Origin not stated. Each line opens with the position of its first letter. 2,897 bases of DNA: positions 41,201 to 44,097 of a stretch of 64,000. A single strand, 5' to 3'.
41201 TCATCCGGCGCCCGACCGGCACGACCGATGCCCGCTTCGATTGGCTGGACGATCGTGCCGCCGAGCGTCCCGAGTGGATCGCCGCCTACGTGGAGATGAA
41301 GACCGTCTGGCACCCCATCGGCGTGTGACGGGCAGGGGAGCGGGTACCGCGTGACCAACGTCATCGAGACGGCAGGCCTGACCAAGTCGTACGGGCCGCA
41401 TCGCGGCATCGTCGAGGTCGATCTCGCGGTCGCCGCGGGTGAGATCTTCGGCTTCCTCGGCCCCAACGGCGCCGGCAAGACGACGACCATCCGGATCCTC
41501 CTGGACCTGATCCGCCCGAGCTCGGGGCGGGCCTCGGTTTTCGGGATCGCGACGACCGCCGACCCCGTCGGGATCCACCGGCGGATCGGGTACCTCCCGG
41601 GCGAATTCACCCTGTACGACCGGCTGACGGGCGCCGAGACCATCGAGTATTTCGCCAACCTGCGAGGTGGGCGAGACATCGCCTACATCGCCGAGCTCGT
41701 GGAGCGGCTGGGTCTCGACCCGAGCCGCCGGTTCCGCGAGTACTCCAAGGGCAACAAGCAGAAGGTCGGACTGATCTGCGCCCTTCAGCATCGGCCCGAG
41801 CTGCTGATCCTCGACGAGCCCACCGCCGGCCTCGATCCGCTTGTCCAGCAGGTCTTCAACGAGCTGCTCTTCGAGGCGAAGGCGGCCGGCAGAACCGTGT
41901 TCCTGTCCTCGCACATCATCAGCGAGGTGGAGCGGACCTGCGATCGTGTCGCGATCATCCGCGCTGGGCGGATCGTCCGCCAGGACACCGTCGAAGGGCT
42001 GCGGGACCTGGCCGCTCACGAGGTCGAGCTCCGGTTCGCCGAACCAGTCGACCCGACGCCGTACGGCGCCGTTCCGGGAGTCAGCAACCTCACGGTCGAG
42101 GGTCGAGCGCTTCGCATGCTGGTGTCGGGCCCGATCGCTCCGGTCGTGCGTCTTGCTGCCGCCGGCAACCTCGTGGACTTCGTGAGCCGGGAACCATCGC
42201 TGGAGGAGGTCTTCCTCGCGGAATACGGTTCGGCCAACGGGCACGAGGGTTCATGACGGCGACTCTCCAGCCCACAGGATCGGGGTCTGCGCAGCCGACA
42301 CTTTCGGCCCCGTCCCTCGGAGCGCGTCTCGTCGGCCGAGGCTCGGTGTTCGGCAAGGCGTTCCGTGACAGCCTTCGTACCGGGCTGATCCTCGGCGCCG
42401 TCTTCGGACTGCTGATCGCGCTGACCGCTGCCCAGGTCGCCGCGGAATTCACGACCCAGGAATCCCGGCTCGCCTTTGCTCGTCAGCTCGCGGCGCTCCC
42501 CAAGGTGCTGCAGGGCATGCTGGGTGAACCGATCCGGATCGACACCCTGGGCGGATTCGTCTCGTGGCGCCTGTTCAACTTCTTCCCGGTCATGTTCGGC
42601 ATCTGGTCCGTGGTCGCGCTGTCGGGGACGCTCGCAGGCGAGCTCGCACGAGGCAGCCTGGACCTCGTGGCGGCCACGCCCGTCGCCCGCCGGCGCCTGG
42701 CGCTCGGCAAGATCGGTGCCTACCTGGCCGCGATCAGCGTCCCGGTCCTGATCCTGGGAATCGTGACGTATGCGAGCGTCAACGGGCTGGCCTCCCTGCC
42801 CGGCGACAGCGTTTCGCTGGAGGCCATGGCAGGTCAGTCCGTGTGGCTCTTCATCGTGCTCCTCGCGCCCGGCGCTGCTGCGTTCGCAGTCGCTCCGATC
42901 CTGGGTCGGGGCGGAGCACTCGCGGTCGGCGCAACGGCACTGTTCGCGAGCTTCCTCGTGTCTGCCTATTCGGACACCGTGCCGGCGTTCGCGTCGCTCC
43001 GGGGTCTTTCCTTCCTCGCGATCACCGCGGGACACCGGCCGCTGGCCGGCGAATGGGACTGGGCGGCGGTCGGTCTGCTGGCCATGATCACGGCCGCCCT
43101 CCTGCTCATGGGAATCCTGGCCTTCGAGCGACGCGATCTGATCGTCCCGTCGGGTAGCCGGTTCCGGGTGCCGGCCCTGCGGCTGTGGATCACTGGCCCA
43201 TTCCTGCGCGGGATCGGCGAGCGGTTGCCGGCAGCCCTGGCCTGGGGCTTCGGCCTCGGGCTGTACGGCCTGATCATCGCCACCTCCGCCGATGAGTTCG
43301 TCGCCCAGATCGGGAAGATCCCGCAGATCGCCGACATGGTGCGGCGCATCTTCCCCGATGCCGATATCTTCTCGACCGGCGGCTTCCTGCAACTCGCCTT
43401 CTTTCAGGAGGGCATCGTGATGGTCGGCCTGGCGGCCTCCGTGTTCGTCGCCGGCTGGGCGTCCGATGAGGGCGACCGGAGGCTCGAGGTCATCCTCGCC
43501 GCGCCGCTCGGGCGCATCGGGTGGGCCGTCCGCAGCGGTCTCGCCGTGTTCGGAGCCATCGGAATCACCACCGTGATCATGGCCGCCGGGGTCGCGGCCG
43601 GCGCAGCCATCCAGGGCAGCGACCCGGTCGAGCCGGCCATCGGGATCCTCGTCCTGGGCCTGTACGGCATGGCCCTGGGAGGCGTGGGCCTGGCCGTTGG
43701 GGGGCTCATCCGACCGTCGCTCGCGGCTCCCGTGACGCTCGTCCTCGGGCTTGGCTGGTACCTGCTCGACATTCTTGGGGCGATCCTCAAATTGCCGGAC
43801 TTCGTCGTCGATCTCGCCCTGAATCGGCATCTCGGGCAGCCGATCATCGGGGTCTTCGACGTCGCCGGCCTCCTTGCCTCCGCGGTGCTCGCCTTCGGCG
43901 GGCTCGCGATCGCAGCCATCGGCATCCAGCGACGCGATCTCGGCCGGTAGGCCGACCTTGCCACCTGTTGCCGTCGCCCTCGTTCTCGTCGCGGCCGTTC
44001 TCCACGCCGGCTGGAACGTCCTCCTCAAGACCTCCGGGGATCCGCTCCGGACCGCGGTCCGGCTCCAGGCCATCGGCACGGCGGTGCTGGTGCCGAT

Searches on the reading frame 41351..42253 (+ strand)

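Call 69: search_protein_families(library=pfam, proteins=[window:41351-42253:+], max_evalue=0.0001)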
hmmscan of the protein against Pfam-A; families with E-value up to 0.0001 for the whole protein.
window:41351-42253:+ (301 aa): 2 families
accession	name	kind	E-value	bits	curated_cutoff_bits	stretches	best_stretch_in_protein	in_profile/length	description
PF00005.33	ABC_tran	-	2.6e-23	83.6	25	1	22-159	3-137/137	ABC transporter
PF13304.12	AAA_21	-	8.7e-14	52.7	27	1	126-190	233-300/304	AAA domain, putative AbiEii toxin, Type IV TA system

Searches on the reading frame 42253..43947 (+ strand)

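Call 69: search_protein_families(library=pfam, proteins=[window:42253-43947:+], max_evalue=0.0001)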
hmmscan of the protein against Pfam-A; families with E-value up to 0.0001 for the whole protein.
window:42253-43947:+ (565 aa): 1 family
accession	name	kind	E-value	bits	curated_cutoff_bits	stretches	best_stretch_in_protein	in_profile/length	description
PF12679.13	ABC2_membrane_2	-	1.2e-05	25.1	27.2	1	32-296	3-283/283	ABC-2 family transporter protein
